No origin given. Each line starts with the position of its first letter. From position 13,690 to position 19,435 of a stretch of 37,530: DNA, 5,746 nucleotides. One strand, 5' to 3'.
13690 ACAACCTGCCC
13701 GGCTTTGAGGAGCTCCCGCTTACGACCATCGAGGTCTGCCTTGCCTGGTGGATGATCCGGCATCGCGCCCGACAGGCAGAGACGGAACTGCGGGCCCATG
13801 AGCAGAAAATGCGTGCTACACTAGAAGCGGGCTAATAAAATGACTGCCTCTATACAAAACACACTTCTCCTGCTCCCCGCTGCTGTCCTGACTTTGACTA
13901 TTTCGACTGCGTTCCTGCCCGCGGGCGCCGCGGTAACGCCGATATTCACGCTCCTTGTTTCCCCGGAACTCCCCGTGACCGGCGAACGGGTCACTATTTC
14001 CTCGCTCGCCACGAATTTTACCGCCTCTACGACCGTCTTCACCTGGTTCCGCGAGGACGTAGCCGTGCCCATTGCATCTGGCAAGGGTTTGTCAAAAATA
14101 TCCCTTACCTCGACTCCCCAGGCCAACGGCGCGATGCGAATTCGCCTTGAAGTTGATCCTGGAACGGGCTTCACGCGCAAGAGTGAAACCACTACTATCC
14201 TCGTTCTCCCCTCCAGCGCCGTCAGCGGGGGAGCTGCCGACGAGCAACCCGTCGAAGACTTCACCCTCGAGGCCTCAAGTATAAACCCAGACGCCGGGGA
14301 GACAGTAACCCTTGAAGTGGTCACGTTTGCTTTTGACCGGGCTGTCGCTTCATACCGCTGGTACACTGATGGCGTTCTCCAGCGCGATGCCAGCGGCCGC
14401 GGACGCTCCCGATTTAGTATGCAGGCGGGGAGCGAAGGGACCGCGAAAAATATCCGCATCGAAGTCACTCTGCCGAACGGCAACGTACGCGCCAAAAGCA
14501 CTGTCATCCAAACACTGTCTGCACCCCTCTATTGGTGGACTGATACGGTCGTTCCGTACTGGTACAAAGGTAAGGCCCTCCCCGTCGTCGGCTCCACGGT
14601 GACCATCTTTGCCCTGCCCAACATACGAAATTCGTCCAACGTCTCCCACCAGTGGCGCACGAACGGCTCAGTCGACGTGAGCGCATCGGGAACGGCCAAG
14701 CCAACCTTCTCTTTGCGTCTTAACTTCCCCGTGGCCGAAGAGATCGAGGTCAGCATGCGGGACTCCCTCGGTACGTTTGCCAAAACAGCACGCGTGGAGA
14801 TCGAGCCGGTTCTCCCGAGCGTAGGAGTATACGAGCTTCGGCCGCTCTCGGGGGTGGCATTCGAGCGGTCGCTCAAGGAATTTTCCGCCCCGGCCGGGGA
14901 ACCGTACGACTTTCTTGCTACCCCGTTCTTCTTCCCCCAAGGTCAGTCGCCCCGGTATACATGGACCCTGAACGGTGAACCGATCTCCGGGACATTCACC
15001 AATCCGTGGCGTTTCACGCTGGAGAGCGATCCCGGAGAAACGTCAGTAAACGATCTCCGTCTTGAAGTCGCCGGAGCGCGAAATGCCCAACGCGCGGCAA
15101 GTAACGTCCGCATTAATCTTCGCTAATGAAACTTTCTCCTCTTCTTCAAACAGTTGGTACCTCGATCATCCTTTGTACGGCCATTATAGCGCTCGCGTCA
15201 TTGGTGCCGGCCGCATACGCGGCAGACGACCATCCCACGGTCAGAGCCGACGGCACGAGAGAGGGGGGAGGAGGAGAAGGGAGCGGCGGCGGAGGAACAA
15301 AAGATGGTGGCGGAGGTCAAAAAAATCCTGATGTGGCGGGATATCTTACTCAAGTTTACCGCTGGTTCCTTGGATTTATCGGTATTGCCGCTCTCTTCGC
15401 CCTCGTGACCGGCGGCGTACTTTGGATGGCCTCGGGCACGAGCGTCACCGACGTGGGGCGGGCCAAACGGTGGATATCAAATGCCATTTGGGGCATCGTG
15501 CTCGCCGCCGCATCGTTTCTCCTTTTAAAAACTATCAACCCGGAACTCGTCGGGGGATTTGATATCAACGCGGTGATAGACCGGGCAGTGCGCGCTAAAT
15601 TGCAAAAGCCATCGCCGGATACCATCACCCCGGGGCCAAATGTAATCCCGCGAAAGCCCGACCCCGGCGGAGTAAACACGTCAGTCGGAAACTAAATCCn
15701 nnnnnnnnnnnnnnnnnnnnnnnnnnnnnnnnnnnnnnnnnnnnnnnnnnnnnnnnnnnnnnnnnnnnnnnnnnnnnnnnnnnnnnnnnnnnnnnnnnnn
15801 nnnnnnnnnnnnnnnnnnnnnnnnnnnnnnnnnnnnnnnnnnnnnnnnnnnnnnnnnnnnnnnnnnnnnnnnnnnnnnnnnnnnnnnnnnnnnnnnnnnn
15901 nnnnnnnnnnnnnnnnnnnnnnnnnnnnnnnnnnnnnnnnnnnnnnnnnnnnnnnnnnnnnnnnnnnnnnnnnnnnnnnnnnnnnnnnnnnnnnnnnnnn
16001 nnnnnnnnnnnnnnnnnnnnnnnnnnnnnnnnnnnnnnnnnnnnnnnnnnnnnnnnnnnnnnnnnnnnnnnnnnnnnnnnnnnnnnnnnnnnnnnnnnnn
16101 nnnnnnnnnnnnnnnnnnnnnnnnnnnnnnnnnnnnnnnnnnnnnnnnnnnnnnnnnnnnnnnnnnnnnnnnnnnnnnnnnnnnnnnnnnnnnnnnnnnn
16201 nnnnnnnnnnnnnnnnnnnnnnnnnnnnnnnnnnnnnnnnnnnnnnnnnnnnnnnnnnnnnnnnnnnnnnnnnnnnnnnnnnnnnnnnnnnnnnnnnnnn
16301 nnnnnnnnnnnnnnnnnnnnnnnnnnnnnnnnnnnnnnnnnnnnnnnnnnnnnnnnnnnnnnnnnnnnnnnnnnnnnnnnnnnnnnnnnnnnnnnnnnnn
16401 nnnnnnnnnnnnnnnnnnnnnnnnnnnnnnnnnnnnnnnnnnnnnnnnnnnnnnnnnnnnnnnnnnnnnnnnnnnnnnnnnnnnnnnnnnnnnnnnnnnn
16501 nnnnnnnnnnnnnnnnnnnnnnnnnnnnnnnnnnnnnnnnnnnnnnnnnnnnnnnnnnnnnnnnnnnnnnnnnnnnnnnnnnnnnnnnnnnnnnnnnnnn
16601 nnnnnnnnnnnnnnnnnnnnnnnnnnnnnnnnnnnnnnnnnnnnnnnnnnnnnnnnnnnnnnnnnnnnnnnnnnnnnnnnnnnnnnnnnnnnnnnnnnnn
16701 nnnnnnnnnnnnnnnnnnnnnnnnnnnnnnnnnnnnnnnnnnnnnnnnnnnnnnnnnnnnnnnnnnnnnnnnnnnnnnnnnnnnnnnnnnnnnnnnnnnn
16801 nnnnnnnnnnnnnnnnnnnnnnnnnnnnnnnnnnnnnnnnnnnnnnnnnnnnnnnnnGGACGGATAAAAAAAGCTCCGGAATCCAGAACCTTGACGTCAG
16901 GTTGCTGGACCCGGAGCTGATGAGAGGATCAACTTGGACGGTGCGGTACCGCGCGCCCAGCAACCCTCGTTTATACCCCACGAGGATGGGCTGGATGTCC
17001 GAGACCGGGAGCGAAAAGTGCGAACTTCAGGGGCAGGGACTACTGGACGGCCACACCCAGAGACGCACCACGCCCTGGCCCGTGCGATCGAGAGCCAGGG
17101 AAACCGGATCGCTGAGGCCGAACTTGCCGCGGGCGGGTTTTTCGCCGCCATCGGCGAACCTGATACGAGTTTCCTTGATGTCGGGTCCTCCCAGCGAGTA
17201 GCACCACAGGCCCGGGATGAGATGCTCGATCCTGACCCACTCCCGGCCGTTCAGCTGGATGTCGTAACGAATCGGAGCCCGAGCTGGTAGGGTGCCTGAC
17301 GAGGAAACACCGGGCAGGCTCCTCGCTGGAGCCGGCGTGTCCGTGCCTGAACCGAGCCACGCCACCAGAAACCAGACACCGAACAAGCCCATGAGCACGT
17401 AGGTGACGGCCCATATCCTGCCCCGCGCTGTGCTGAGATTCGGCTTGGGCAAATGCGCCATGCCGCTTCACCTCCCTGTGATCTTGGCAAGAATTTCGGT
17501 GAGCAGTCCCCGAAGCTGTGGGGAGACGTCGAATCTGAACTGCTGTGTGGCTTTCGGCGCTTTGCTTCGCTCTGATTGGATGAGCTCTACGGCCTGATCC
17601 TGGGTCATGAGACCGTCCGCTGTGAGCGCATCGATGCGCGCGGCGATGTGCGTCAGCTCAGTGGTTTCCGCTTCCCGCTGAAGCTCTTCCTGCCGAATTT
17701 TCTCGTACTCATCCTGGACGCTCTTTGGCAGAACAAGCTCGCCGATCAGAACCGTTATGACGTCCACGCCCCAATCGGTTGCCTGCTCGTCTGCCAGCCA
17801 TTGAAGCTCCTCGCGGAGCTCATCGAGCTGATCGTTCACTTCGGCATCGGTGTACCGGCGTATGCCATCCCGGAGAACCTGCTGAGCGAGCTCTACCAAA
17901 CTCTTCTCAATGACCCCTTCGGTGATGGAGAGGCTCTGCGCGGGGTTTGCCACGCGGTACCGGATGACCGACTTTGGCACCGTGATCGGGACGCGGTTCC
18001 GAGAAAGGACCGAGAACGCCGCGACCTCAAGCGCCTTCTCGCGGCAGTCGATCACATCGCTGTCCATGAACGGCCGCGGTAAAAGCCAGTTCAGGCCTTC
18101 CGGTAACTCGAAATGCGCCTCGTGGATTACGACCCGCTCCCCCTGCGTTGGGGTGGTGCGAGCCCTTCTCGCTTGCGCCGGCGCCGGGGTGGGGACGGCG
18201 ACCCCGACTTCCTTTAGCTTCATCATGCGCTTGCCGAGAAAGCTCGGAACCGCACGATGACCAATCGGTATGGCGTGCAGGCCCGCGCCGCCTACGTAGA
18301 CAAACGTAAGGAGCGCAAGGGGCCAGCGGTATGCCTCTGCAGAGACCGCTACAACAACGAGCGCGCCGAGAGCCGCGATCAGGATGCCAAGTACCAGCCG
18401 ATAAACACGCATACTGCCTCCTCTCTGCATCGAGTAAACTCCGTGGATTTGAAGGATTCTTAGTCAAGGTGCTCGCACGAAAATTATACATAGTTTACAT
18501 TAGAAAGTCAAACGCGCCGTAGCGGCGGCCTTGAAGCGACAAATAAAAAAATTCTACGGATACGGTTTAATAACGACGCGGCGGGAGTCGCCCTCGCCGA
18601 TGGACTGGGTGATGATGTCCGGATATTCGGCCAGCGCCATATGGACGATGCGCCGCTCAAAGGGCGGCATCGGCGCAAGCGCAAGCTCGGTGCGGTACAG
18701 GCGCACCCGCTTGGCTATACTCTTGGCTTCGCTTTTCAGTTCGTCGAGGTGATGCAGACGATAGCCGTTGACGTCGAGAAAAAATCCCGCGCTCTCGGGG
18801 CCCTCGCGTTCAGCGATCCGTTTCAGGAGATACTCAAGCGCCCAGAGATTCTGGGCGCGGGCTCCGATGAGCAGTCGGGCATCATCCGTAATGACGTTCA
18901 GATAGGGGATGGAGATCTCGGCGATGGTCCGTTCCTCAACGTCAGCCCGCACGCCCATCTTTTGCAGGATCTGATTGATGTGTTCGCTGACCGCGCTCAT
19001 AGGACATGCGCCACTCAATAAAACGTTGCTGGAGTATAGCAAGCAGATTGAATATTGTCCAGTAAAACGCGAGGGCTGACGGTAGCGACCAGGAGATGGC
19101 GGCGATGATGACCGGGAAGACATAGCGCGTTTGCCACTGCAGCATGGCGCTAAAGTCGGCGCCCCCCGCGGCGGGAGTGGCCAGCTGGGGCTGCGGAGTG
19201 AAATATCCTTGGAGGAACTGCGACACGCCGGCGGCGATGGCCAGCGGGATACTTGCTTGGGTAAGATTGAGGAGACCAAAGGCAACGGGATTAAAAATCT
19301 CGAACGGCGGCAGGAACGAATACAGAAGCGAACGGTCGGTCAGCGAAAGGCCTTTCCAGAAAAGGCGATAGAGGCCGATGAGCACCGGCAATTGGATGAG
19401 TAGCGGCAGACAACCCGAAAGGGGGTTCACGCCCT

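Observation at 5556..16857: Chromosomal T4SS-like operon with no relaxase or coupling protein, and half its genes unassignable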

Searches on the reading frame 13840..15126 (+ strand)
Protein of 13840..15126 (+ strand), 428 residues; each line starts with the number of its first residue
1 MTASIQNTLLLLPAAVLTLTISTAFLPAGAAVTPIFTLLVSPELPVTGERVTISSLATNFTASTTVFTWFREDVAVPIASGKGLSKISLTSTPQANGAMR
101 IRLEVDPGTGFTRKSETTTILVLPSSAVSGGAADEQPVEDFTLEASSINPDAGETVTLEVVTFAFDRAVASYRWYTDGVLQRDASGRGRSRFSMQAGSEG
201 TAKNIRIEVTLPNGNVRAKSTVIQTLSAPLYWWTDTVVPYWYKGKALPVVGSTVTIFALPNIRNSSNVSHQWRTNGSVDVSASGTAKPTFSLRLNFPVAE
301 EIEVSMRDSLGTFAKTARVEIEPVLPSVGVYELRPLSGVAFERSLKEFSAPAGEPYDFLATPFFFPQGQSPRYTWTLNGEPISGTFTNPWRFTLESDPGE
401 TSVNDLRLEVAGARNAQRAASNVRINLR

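Call 4: search_protein_families(library=pfam, proteins=[window:13840-15126:+], max_evalue=0.1)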
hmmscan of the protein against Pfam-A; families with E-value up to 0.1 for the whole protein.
window:13840-15126:+ (428 aa): 3 families
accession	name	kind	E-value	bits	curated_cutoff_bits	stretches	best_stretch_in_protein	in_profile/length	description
PF13927.12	Ig_3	-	4.5e-06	27.5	30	0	145-194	8-51/78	Immunoglobulin domain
PF06832.18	BiPBP_C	-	0.0017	18.7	26.8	0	368-402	41-75/90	Penicillin-Binding Protein C-terminus Family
PF22681.2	Lmo2446-like_N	-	0.053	14.2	29.7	0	41-70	19-48/72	Lmo2446-like, N-terminal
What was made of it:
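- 13840..15126 (+): g9: exported protein made of four tandem Ig-like beta-sandwich domains behind an N-terminal signal or anchor helix. A weak Ig_3 hit (call 4).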

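Call 5: search_protein_families(library=ncbifam, proteins=[window:13840-15126:+], max_evalue=0.1)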
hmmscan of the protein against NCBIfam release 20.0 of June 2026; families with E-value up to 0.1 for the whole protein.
window:13840-15126:+ (428 aa): 0 families

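Call 41: find_homologous_proteins(query=window:13840-15126:+, max_evalue=0.001)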
Query window:13840-15126:+ (428 aa): 17 proteins with E <= 0.001 among 8000 candidates.
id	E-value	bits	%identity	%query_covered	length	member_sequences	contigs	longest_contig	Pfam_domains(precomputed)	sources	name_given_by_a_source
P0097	3.4e-220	749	79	100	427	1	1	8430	PF13927.13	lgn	-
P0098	4.9e-118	412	50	89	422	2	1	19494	-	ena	-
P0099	1.4e-117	411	50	88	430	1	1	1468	-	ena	-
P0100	1.9e-117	411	48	94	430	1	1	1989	-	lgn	-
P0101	1.1e-116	408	48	96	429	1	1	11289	-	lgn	-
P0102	1.0e-115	405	48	93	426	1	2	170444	-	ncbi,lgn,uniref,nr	ncbi:MAG: hypothetical protein HY474_00820 [Candidatus Sungbacteria bacterium]|uniref:Ig-like domain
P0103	5.0e-112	393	46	94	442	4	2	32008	PF13927.13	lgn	-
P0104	1.4e-111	391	45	98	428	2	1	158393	-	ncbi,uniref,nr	ncbi:MAG: hypothetical protein HY473_01400 [Candidatus Sungbacteria bacterium]|uniref:Ig-like domain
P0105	5.6e-111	389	46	94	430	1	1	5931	-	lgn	-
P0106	9.5e-111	388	44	97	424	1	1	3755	PF13927.13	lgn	-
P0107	4.7e-108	380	47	92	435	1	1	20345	-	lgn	-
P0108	1.1e-107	378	45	94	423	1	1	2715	-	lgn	-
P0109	1.8e-105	371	45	96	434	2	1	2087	-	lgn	-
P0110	3.7e-101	357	45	92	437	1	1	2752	-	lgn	-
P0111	9.5e-101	356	42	92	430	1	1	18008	-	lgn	-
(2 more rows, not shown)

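Call 55: predict_structure(alignment_id=A4)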
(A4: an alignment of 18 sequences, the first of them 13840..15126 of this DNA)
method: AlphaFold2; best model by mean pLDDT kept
length: 428 residues; sequences in the alignment: 18
mean_pLDDT: 81.7   pTM: 0.62
mean pLDDT of the five models: 81.7, 80.2, 80.1, 77.1, 76.5
residues with pLDDT >= 90: 152; 70-90: 198; 50-70: 51; < 50: 27
segments of 3 or more residues with pLDDT < 50: 1-9, 25-27, 127-138, 337-339
pLDDT, mean of each block of 10 residues (from residue 1): 44 54 54 87 79 90 91 88 89 75 92 90 58 42 87 92 85 96 93 92 93 89 91 74 71 90 85 88 88 88 90 89 86 60 76 87 74 90 84 87 90 77 90
secondary structure, 60 per line:
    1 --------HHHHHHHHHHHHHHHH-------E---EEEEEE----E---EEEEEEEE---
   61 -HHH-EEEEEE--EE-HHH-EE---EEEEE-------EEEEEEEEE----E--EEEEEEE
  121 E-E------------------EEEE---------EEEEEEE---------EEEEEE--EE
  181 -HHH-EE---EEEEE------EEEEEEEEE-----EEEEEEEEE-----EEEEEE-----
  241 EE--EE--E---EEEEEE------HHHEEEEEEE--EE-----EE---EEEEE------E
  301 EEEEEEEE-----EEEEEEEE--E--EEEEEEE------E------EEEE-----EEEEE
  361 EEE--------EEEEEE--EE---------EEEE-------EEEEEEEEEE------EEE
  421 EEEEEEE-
elements in order: H9-24 E36-41 E50-57 E66-71 E86-90 E98-106 E114-121 E142-145 E155-161 E171-176 E191-195 E202-210 E216-224 E230-235 E253-258 E268-274 E289-293 E300-308 E314-321 E327-333 E347-350 E356-363 E372-377 E391-394 E402-411 E418-427
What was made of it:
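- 13840..15126 (+): AF2 model with pLDDT 81.7 shows helix 9-24 and four beta domains (call 55).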

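Call 59: fold_search(model_id=the predicted structure, library=pdb)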
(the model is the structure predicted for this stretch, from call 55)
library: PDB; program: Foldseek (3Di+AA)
matches with E <= 10: 1721; with E <= 0.001: 261
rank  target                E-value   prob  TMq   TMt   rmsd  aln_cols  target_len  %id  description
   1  5k6w_A                7.0e-11  1.00  0.20  0.18  24.8       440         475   11  Sidekick-1 immunoglobulin domains 1-5 (released 2016-09-28)
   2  4xb7_A                7.0e-11  1.00  0.18  0.19  24.0       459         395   12  Crystal structure of Dscam1 isoform 4.4, N-terminal four Ig domains (released 2015-12-16)
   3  3t4a_A                1.7e-10  1.00  0.26  0.19  25.0       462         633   12  Structure of a truncated form of Staphylococcal Complement Inhibitor B bound to human C3c at 3.4 Angstrom resolution (released 2011-11-23)
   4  5k6y_A                1.7e-10  1.00  0.20  0.22  24.3       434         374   11  Sidekick-2 immunoglobulin domains 1-4, crystal form 2 (released 2016-09-28)
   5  5k6z_B                2.1e-10  1.00  0.19  0.20  24.7       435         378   10  Sidekick chimera containing sidekick-2 immunoglobulin domains 1-2 and sidekick-1 immunoglobulin domains 3-4 (released 2016-09-28)
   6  5k6u_A                2.2e-10  1.00  0.18  0.20  25.2       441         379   12  Sidekick-1 immunoglobulin domains 1-4, crystal form 1 (released 2016-09-28)
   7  9qk2_F                2.4e-10  1.00  0.24  0.18  26.5       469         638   11  Structure of the Complement classical and lectin pathway C3 convertase in complex with substrate C3 (released 2025-12-24)
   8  5xx0_A                2.7e-10  1.00  0.20  0.22  24.4       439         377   11  Crystal structure of the four N-terminal immunoglogulin domains of Sidekick-2 protein (released 2018-08-29)
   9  5k6x_A                3.0e-10  1.00  0.21  0.23  24.4       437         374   11  Sidekick-2 immunoglobulin domains 1-4, crystal form 1 (released 2016-09-28)
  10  5k6z_A                3.5e-10  1.00  0.17  0.20  25.5       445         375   11  Sidekick chimera containing sidekick-2 immunoglobulin domains 1-2 and sidekick-1 immunoglobulin domains 3-4 (released 2016-09-28)
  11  5k70_D                4.1e-10  1.00  0.19  0.22  24.5       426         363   11  Sidekick-2 immunoglobulin domains 1-4 H18R/N22S mutant (released 2016-09-28)
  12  5xwx_A                5.9e-10  1.00  0.20  0.22  25.6       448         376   11  Crystal structure of the four N-terminal immunoglogulin domains of Sidekick-1 protein (released 2018-08-29)
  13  7b2m_A                6.2e-10  1.00  0.17  0.14  20.3       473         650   11  Cryo-EM structure of complement C4b in complex with nanobody E3 (released 2022-03-02)
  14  5xx0_B                6.5e-10  1.00  0.19  0.22  24.5       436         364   10  Crystal structure of the four N-terminal immunoglogulin domains of Sidekick-2 protein (released 2018-08-29)
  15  5k6x_B                6.8e-10  1.00  0.20  0.22  24.8       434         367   10  Sidekick-2 immunoglobulin domains 1-4, crystal form 1 (released 2016-09-28)
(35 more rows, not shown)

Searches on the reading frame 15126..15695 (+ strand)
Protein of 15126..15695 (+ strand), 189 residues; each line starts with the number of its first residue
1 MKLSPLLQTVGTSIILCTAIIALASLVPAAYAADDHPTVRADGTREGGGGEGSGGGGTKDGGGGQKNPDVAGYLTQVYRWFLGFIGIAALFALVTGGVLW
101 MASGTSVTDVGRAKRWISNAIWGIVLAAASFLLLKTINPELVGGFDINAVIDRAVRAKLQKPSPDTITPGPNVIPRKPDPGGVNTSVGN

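Call 4: search_protein_families(library=pfam, proteins=[window:15126-15695:+], max_evalue=0.1)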
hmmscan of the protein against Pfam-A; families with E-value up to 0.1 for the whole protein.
window:15126-15695:+ (189 aa): 4 families
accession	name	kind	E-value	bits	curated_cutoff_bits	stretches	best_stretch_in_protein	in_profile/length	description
PF18895.5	T4SS_pilin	-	9.1e-06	26.1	26.6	1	75-135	10-69/71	Type IV secretion system pilin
PF02322.20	Cyt_bd_oxida_II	-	0.0077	16.1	35.6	1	72-135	146-209/302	Cytochrome bd terminal oxidase subunit II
PF04956.18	TrbC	-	0.052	14.2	27.9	1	69-130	36-91/98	TrbC/VIRB2 pilin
PF04626.18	DEC-1_C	-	0.096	13.5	25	0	26-57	60-91/131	Dec-1 protein, C terminal region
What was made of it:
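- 15126..15695 (+): g10: VirB2-type T4SS pilin. It has a signal peptide (AYA/AD), a Gly-rich N-terminal region, a two-helix hydrophobic hairpin (aa 75-135), a TINPE motif and a tail of about 50 aa. PF18895 T4SS_pilin E = 9.1e-6, 26.1 bits against a cut-off of 26.6 (call 4).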

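Call 5: search_protein_families(library=ncbifam, proteins=[window:15126-15695:+], max_evalue=0.1)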
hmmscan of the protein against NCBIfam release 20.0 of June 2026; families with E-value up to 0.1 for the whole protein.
window:15126-15695:+ (189 aa): 2 families
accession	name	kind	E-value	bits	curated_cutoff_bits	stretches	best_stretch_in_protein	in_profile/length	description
NF040747.1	reduct_C_alpha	equivalog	0.0011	18.1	350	1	69-130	91-152/380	glycine/sarcosine/betaine reductase complex component C subunit alpha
NF045849.1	ICE_MMCAP2_0565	equivalog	0.0013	18.4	40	1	72-135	11-74/80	Mbov_0395 family pilin-like conjugal transfer protein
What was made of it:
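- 15126..15695 (+): The NCBIfam Mbov_0395 pilin-like model scores E = 1.3e-3 (call 5).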

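Call 51: search_protein_families(library=pfam, alignment_id=A5, max_evalue=0.01)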
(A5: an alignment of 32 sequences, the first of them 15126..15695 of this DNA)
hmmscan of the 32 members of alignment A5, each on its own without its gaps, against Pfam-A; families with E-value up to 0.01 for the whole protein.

A. member 1, window:15126-15695:+ (189 aa): 2 families
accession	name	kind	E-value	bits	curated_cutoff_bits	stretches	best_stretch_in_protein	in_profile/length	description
PF18895.5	T4SS_pilin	-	9.1e-06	26.1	26.6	1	75-135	10-69/71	Type IV secretion system pilin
PF02322.20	Cyt_bd_oxida_II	-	0.0077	16.1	35.6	1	72-135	146-209/302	Cytochrome bd terminal oxidase subunit II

B. families by the number of members that match (of 32 scanned): 11 families
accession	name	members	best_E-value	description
PF18895.5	T4SS_pilin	31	8.1e-14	Type IV secretion system pilin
PF04956.18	TrbC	6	0.0002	TrbC/VIRB2 pilin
PF14625.12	Lustrin_cystein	1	6.6e-06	Lustrin, cysteine-rich repeated domain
PF01284.28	MARVEL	1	0.00033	Membrane-associating domain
PF09534.15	Trp_oprn_chp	1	0.0027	Tryptophan-associated transmembrane protein (Trp_oprn_chp)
PF15112.11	DUF4559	1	0.0036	Domain of unknown function (DUF4559)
PF00520.37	Ion_trans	1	0.0042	Ion transport protein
PF04290.18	DctQ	1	0.0067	Tripartite ATP-independent periplasmic transporters, DctQ component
PF02674.22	Colicin_V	1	0.0072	Colicin V production protein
PF02322.20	Cyt_bd_oxida_II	1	0.0077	Cytochrome bd terminal oxidase subunit II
PF07331.16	TctB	1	0.0096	Tripartite tricarboxylate transporter TctB family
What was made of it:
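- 15126..15695 (+): Of 32 family members, 31 match PF18895 (best E = 8e-14) and 6 match TrbC/VirB2 (call 51).
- On Patescibacteria-clade T4SS (MPF-FATA-derived): Of 32 family members, 31 match PF18895 and 6 match TrbC (call 51).
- T4SS_pilin matches in 31 of 32 members of the g10 family (call 51).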

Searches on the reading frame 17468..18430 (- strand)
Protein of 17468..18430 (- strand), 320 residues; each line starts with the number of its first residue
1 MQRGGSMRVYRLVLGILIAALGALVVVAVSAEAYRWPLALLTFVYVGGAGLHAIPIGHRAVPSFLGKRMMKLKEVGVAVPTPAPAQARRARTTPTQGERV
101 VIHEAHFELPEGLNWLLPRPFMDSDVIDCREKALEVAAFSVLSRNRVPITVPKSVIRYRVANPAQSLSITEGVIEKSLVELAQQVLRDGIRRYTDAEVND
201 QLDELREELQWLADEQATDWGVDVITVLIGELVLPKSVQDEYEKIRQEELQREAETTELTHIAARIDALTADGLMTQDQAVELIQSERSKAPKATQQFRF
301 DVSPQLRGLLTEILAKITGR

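Call 6: search_protein_families(library=pfam, proteins=[window:17468-18430:-], max_evalue=0.01)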
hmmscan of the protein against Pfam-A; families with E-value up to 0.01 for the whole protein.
window:17468-18430:- (320 aa): 1 family
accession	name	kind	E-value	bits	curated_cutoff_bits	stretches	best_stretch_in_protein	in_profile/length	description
PF01145.31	Band_7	-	1.7e-17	64.5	23.6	1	109-258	21-171/176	SPFH domain / Band 7 family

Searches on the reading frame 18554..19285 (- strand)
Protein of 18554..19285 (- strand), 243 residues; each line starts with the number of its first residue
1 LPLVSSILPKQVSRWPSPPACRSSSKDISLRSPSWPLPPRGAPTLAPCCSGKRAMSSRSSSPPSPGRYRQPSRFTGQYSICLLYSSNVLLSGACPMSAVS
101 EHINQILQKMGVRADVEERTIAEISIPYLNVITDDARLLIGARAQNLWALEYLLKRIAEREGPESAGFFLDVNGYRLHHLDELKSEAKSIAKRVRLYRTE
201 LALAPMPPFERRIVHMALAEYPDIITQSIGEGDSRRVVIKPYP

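Call 6: search_protein_families(library=pfam, proteins=[window:18554-19285:-], max_evalue=0.01)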
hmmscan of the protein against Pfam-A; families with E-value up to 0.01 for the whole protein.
window:18554-19285:- (243 aa): 1 family
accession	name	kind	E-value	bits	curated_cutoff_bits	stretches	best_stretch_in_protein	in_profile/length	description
PF01424.28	R3H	-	2.5e-17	63.1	26.8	1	182-241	2-60/60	R3H domain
